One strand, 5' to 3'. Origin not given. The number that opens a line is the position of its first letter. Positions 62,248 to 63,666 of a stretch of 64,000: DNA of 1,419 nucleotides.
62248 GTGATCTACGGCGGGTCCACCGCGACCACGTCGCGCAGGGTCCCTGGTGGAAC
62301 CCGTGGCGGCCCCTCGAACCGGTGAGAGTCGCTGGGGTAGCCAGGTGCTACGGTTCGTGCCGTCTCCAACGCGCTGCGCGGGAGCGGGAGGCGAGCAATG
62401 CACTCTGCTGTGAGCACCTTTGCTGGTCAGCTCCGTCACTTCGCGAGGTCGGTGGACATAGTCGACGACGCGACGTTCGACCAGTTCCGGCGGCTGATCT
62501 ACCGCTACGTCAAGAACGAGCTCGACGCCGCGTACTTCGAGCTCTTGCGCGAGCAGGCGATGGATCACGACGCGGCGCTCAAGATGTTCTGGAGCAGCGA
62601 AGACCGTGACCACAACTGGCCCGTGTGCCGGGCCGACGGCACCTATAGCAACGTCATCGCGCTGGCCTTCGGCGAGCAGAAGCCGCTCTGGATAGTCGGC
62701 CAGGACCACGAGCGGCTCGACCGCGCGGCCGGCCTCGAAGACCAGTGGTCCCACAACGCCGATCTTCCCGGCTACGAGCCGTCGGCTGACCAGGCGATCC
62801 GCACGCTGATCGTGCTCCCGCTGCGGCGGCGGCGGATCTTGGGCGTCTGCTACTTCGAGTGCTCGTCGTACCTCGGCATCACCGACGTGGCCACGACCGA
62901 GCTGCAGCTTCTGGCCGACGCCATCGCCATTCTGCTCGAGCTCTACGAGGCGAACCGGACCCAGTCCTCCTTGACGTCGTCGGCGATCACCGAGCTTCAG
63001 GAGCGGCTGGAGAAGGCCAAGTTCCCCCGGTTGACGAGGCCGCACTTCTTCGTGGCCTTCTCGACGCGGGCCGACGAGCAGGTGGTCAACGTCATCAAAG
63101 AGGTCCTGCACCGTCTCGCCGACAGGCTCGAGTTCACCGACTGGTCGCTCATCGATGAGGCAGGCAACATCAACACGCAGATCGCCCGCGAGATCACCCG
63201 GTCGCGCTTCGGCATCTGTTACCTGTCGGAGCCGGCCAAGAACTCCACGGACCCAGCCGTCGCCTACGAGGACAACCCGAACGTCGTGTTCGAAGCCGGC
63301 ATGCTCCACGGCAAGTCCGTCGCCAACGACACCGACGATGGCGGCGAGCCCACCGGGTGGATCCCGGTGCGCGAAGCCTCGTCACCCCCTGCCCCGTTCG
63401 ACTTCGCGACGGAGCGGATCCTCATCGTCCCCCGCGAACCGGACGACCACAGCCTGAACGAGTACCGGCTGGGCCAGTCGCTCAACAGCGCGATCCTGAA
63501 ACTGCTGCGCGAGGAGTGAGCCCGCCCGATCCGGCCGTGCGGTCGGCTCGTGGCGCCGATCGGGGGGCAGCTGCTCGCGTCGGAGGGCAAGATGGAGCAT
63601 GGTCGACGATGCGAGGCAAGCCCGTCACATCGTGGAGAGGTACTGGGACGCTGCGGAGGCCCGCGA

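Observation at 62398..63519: Lower-GC gene encoding a GAF-like sensor domain fused to a TIR-like / nucleoside-deoxyribosyltransferase-like effector domain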

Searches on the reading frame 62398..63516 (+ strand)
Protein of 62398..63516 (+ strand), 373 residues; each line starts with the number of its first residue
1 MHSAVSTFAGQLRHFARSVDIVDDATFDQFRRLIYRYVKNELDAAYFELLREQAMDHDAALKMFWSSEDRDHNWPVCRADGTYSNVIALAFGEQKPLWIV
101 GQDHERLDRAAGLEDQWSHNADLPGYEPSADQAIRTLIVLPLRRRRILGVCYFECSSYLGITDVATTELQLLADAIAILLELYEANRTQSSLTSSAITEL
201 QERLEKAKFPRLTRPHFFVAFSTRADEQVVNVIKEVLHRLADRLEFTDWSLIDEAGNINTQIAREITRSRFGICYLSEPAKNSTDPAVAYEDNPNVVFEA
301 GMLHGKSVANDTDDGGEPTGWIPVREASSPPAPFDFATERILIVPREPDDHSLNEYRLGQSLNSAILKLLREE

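Call 3: search_protein_families(library=pfam, proteins=[window:62398-63516:+], max_evalue=1)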
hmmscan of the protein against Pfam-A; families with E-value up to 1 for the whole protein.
window:62398-63516:+ (373 aa): 5 families
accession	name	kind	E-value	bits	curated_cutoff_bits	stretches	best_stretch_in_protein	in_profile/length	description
PF10137.14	CAP12-PCTIR_TIR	-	2.6e-05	24.7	24.7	1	218-307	3-90/119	CAP12/Pycsar effector protein, TIR domain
PF13185.12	GAF_2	-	0.00059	20.5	28.6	1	127-181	81-136/136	GAF domain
PF13676.11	TIR_2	-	0.0055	17.6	28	1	217-284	1-66/122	TIR domain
PF09384.15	UTP15_C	-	0.015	15.5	33.1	1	170-206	93-129/147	UTP15 C terminal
PF02834.22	LigT_PEase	-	0.17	12.5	23.3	1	196-250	10-75/87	LigT like Phosphoesterase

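Call 4: search_protein_families(library=padloc, proteins=[window:62398-63516:+], max_evalue=1)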
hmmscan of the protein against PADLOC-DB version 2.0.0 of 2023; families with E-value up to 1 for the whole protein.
window:62398-63516:+ (373 aa): 0 families

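Call 5: search_protein_families(library=ncbifam, proteins=[window:62398-63516:+], max_evalue=1)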
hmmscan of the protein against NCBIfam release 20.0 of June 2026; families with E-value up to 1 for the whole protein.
window:62398-63516:+ (373 aa): 2 families
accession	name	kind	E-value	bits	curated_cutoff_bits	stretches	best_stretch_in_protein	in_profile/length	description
NF041130.1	PenR_Burk_TF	exception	0.1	11.8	625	1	127-249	31-154/292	beta-lactamase transcriptional regulator PenR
NF052296.1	HdxProlEpimProt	equivalog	0.21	10.9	450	1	108-168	30-91/309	4-hydroxyproline epimerase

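Call 6: find_homologous_proteins(query=window:62398-63516:+)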
Query window:62398-63516:+ (373 aa): 308 proteins with E <= 0.001 among 8000 candidates; the best 120 are listed.
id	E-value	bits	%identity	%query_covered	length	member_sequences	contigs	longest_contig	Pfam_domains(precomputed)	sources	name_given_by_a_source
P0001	1.0e-237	806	96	100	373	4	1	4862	-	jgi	jgi:hypothetical protein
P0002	2.8e-209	713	84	100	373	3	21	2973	-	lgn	-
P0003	1.0e-202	691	83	100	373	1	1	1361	PF10137.15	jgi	jgi:hypothetical protein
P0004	1.0e-184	632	76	100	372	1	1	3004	PF10137.15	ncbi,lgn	-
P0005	1.3e-165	569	66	100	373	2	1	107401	PF10137.15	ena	-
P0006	1.8e-164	565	69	99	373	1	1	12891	-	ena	-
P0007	6.1e-164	563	68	100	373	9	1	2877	PF10137.15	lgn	-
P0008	1.4e-160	552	65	99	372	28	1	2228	PF10137.15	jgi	jgi:hypothetical protein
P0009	4.4e-159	547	65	99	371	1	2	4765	-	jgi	jgi:hypothetical protein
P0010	1.8e-158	545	65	99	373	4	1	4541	PF10137.15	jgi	jgi:hypothetical protein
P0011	2.4e-158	545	64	100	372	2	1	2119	-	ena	-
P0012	3.6e-157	541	64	99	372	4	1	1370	PF10137.15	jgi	jgi:hypothetical protein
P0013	4.6e-156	537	65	100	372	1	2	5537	-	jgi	jgi:hypothetical protein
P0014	2.5e-155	535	64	100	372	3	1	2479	PF10137.15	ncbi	-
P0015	7.5e-155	533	63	100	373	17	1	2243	-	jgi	jgi:hypothetical protein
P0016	1.8e-154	532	64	100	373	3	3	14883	PF10137.15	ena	-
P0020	3.4e-153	528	64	100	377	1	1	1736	PF10137.15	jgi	jgi:hypothetical protein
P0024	2.4e-151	522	62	100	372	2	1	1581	PF10137.15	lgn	-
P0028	1.2e-148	513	62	100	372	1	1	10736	PF10137.15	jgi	jgi:hypothetical protein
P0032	4.7e-147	508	63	99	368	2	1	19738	PF10137.15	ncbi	-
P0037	1.9e-144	499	62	100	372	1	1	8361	PF10137.15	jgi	-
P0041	6.7e-143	494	59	99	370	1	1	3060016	PF10137.15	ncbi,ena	-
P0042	4.6e-142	491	60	99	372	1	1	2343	PF10137.15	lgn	-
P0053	4.0e-136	472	58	99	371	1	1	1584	PF10137.15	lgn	-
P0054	2.6e-135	469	59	98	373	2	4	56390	PF10137.15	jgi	jgi:hypothetical protein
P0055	7.9e-135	468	59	98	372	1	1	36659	-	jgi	jgi:hypothetical protein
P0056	8.7e-135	467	58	98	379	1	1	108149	PF10137.15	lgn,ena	-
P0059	1.7e-134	467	58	98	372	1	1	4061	PF10137.15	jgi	jgi:Predicted nucleotide-binding protein containing TIR-like domain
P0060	2.3e-133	463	56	99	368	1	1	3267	PF10137.15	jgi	jgi:hypothetical protein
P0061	5.4e-133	462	66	83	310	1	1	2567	PF10137.15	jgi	jgi:hypothetical protein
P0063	7.3e-133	461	58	98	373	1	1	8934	PF10137.15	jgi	jgi:hypothetical protein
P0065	4.4e-132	459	58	99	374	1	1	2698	PF10137.15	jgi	jgi:hypothetical protein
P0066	6.4e-132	458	58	99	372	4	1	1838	PF10137.15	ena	-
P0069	3.6e-131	456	57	98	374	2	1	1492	PF10137.15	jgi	jgi:hypothetical protein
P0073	9.6e-125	434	56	99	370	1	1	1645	PF10137.15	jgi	jgi:hypothetical protein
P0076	3.8e-122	426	64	79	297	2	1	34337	PF10137.15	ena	-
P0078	1.3e-121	424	53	100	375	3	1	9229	PF10137.15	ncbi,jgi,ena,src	-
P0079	2.5e-121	423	54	100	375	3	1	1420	PF10137.15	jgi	jgi:Predicted nucleotide-binding protein containing TIR-like domain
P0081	5.1e-120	419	54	100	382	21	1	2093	PF10137.15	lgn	-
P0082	5.6e-120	419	53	100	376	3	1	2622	PF10137.15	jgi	-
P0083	2.3e-119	417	54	100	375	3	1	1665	PF10137.15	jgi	jgi:hypothetical protein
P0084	2.7e-119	417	52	100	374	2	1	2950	PF10137.15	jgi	jgi:hypothetical protein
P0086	7.0e-119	415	53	100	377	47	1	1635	PF10137.15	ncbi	-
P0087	9.9e-119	415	53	100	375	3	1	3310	PF10137.15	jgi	-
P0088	1.3e-118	414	53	100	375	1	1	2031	PF10137.15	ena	-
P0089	4.7e-118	412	53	100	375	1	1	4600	PF10137.15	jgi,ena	-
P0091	8.8e-116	405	53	100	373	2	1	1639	PF10137.15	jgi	jgi:Predicted nucleotide-binding protein containing TIR-like domain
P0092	3.1e-115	403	51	100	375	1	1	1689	PF10137.15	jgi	jgi:hypothetical protein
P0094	7.6e-115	402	51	99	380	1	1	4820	PF10137.15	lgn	-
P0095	4.6e-114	399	50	98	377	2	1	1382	PF10137.15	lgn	-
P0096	3.2e-113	397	51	99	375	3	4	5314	PF10137.15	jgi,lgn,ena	-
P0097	5.0e-113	396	50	100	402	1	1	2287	PF10137.15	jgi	jgi:CAP12/Pycsar effector protein, TIR domain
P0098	1.5e-112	394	51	99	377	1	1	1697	PF10137.15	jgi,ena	-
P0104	1.1e-111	391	51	100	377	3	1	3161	PF10137.15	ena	-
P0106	1.8e-111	391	51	100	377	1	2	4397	PF10137.15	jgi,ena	-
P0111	7.0e-110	386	52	98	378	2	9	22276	PF10137.15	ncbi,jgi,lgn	jgi:hypothetical protein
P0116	1.7e-108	381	53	99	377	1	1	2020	PF10137.15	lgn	-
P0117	4.6e-108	380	52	99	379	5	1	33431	PF10137.15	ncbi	ncbi:MAG TPA: TIR domain-containing protein [Propionibacteriaceae bacterium]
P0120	6.8e-108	379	48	100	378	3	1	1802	PF10137.15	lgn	-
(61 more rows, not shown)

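Call 7: search_solved_structures(query=window:62398-63516:+, max_evalue=10, show_alignments=3)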
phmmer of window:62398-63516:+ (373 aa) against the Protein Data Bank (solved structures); distinct sequences matched with E-value up to 10: 2.
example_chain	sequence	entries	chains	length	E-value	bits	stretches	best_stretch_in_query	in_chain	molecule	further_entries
6u1s_A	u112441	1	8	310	0.12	14.6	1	170-267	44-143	de novo designed 16-helix transmembrane nanopore, TMHC8_R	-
8wet_G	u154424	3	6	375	0.53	12.5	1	79-171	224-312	TdpB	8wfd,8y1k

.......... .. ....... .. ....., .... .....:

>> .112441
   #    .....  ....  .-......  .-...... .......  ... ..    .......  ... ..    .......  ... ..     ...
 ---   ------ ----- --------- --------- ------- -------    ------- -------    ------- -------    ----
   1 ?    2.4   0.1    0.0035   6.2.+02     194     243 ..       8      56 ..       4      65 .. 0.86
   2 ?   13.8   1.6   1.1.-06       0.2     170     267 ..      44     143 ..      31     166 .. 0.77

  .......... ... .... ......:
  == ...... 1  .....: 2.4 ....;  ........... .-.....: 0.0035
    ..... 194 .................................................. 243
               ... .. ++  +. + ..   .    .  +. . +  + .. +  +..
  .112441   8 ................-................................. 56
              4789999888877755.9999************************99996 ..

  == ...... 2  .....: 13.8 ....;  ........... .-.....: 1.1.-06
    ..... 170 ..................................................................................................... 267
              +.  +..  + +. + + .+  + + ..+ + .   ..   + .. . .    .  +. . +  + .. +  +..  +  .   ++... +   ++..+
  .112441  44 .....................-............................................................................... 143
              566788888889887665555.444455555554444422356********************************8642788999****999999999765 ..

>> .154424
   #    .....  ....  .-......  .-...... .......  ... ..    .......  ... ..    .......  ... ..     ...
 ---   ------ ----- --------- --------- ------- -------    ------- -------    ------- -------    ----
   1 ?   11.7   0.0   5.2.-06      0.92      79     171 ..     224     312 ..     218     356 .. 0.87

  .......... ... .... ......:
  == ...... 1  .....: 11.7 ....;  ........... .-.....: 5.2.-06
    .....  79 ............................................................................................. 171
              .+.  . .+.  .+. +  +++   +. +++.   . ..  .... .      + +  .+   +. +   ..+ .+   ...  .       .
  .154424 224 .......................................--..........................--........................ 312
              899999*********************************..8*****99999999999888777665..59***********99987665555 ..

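Call 10: find_encoding_contigs(protein=P0041, flank=10000, max_places=3)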
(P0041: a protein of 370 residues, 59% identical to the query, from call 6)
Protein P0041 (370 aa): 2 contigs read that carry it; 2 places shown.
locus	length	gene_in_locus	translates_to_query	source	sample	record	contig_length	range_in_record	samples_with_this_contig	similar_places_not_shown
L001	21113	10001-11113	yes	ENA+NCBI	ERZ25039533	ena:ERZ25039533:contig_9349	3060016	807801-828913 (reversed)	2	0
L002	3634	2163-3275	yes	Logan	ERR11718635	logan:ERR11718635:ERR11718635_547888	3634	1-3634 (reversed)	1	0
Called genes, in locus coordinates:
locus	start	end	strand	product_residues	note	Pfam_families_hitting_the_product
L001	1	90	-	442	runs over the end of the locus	PF00120:Gln-synt_C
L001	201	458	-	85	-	-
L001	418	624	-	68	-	-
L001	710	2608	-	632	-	PF01590:GAF, PF13185:GAF_2, PF13492:GAF_3, PF01590:GAF, PF13185:GAF_2, PF13492:GAF_3, PF17853:GGDEF_2, PF13556:HTH_30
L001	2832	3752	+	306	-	PF13522:GATase_6, PF13537:GATase_7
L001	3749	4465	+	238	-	-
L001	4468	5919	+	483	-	PF01645:Glu_synthase, PF01070:FMN_dh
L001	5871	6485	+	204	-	PF13521:AAA_28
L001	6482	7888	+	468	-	PF02589:LUD_dom, PF13187:Fer4_9 (faint), PF13484:Fer4_16 (faint), PF13237:Fer4_10 (faint), PF00037:Fer4 (faint), PF12798:Fer4_3 (faint), PF13183:Fer4_8, PF11870:LutB_C (weak)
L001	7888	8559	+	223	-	PF02589:LUD_dom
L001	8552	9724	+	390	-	PF00871:Acetate_kinase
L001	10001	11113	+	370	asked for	PF10137:CAP12-PCTIR_TIR (weak)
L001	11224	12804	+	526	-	PF13487:HD_5, PF01966:HD, PF00196:GerE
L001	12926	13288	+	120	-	-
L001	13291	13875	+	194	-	PF10604:Polyketide_cyc2 (weak)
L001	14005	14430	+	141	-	PF04126:Cyclophil_like, PF12903:DUF3830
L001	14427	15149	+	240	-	-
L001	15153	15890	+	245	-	PF06130:PTAC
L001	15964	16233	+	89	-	PF00936:BMC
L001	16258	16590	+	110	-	PF00936:BMC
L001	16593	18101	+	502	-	PF00171:Aldedh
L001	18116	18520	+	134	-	-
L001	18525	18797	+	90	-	PF03319:EutN_CcmL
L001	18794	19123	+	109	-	PF03319:EutN_CcmL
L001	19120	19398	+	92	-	PF03319:EutN_CcmL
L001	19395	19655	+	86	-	PF03319:EutN_CcmL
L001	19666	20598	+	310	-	PF00056:Ldh_1_N, PF02866:Ldh_1_C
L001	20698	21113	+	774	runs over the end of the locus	PF07676:PD40 (faint), PF26549:Tricorn_N (faint), PF20148:DUF6531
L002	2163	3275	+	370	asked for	PF10137:CAP12-PCTIR_TIR (weak)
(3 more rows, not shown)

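Call 11: find_encoding_contigs(protein=P0005, flank=10000, max_places=3)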
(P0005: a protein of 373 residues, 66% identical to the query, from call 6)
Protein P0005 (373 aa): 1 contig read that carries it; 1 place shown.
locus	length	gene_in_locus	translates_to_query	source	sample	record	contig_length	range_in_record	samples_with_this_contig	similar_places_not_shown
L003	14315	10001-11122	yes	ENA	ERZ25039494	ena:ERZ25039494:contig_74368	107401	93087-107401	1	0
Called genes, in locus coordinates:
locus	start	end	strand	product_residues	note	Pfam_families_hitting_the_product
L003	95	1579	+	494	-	-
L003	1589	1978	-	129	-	PF02661:Fic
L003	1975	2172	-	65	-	-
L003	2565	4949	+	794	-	PF00656:Peptidase_C14 (weak)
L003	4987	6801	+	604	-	PF04185:Phosphoesterase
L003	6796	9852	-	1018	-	PF12770:CHAT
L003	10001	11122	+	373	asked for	PF10137:CAP12-PCTIR_TIR (weak)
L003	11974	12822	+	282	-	PF01179:Cu_amine_oxid (weak)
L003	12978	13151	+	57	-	PF01179:Cu_amine_oxid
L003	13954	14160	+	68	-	-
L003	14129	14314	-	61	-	?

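Call 12: find_related_loci(query=A1, collection=genome_contigs, flank=8000)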
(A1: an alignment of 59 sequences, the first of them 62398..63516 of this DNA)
Query A1 (373 aa) in genome_contigs; peptide patterns used: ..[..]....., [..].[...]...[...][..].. (x = any residue, [..] = any of these).
131 stretches matched a pattern; 36 encode a relative of the query (tblastn E <= 1e-3); 36 distinct loci.
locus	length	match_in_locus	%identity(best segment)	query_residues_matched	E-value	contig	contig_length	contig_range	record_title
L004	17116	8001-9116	66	1-373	7e-170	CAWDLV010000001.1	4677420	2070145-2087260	MAG: uncultured Acidimicrobiales bacterium isolate MFD04944.bin.2.42 genome assembly, contig: contig_14646, whole genome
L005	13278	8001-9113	62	1-372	4e-154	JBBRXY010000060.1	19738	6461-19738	MAG: Acidimicrobiales bacterium isolate La5_maxbin2.246 La5_maxbin2.246_K_951464_L_19738_cov_16.5127, whole genome shotg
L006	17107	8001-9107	59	1-370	4e-149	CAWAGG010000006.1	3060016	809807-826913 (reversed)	MAG: uncultured Actinomycetota bacterium isolate MFD04944.bin.2.174 genome assembly, contig: contig_9349, whole genome s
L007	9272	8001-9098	60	1-372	1e-146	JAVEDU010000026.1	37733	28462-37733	MAG: Actinomycetota bacterium isolate BP_184 scaffold_2325888, whole genome shotgun sequence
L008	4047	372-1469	56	6-372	4e-134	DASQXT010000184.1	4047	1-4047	MAG TPA_asm: Geodermatophilus sp. isolate SMAG_U11046 k141_950074, whole genome shotgun sequence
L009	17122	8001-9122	51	1-370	2e-118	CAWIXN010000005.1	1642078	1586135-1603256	MAG: uncultured Actinomycetota bacterium isolate MFD05580.bin.2.62 genome assembly, contig: contig_2139, whole genome sh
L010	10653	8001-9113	52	6-373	8e-113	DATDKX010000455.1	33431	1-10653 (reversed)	MAG TPA_asm: Propionibacteriaceae bacterium isolate SMAG_U369 k141_1065584, whole genome shotgun sequence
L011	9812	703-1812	49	1-370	1e-109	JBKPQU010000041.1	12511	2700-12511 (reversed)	MAG: Actinomycetota bacterium isolate GS_EKS_MAG_00068 GS_EKS_000000156326, whole genome shotgun sequence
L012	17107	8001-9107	45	1-373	5e-94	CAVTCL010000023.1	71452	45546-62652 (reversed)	MAG: uncultured Actinomycetota bacterium isolate MFD00962.bin.2.98 genome assembly, contig: contig_53636, whole genome s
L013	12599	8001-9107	44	1-373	2e-91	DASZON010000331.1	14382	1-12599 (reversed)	MAG TPA_asm: Actinomycetota bacterium isolate SMAG_U5946 k141_2598670, whole genome shotgun sequence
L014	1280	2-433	95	202-345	2e-96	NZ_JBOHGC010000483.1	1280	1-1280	MAG: Actinokineospora sp. isolate M3-S_maxbin2.bin.70 k127_609622, whole genome shotgun sequence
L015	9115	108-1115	42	3-346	6e-77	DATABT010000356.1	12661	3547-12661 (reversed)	MAG TPA_asm: Longimicrobium sp. isolate SMAG_U6705 k141_23322, whole genome shotgun sequence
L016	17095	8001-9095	43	5-370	2e-80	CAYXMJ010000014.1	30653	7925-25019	MAG TPA_asm: uncultured Acidimicrobiaceae bacterium isolate binchicken_co373_9 genome assembly, contig: NODE_193_length_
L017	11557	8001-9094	60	6-372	4e-110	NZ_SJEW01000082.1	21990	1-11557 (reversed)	Modestobacter altitudinis strain 1G4 sequence_82a, whole genome shotgun sequence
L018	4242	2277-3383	36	1-370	1e-69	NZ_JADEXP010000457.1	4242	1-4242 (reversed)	Leptolyngbya cf. ectocarpi LEGE 11479 NODE_665_length_4242_cov_2.86343_(reversed), whole genome shotgun sequence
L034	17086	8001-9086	34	7-372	1e-52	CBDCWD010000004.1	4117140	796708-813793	MAG: Nitrospirales bacterium isolate bfe0d4a2-ff9e-45cc-b07f-d7db846c6a6b genome assembly, contig: contig_4, whole genom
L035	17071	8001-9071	30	12-372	6e-51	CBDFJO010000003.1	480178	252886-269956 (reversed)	MAG: Urechidicola sp. isolate 610d9a87-7a4d-4513-85e9-6b9cffa8d99e genome assembly, contig: contig_3, whole genome shotg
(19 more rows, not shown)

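Call 16: predict_structure(alignment_id=A1)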
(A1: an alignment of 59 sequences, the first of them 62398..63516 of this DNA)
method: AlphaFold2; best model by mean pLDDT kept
length: 373 residues; sequences in the alignment: 59
mean_pLDDT: 85.3   pTM: 0.56
mean pLDDT of the five models: 85.3, 84.8, 84.8, 83.9, 81.9
residues with pLDDT >= 90: 186; 70-90: 141; 50-70: 38; < 50: 8
segments of 3 or more residues with pLDDT < 50: 1-5
pLDDT, mean of each block of 10 residues (from residue 1): 60 89 90 90 92 88 89 90 94 96 93 95 90 95 93 95 92 95 91 83 63 78 91 93 80 63 74 90 76 86 77 62 89 67 90 93 90 65
secondary structure, 60 per line:
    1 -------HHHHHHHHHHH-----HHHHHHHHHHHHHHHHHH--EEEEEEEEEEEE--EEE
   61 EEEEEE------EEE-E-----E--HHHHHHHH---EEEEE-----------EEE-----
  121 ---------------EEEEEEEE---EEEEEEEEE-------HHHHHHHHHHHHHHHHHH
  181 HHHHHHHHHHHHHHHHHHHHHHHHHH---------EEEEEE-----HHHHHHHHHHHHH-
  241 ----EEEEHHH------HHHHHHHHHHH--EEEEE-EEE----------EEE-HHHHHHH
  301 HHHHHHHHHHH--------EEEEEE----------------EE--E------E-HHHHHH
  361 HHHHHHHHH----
elements in order: H8-18 H24-41 E44-55 E58-66 E73-75 H86-93 E97-101 E113-115 E136-143 E147-155 H163-206 E216-221 H227-239 E245-248 H258-268 E271-275 E277-279 E290-292 H294-311 E320-325 H355-369

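Call 26: find_encoding_contigs(protein=P0001, flank=10000, max_places=4)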
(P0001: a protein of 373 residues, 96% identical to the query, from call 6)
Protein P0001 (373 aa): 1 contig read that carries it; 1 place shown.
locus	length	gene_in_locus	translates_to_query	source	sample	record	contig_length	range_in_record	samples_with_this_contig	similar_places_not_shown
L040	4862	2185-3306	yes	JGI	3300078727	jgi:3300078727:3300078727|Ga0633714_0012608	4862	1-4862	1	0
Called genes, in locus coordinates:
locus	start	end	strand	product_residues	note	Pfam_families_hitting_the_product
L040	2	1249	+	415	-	?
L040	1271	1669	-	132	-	-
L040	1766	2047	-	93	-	PF00353:HemolysinCabind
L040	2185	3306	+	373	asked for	-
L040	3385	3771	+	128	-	PF13474:SnoaL_3 (weak), PF07366:SnoaL (weak), PF12680:SnoaL_2, PF14534:DUF4440 (weak)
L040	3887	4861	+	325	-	?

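Call 27: find_encoding_contigs(protein=window:62398-63516:+, flank=10000, max_places=4)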
Protein window:62398-63516:+ (373 aa): no gene with exactly this product is on record in the collection.
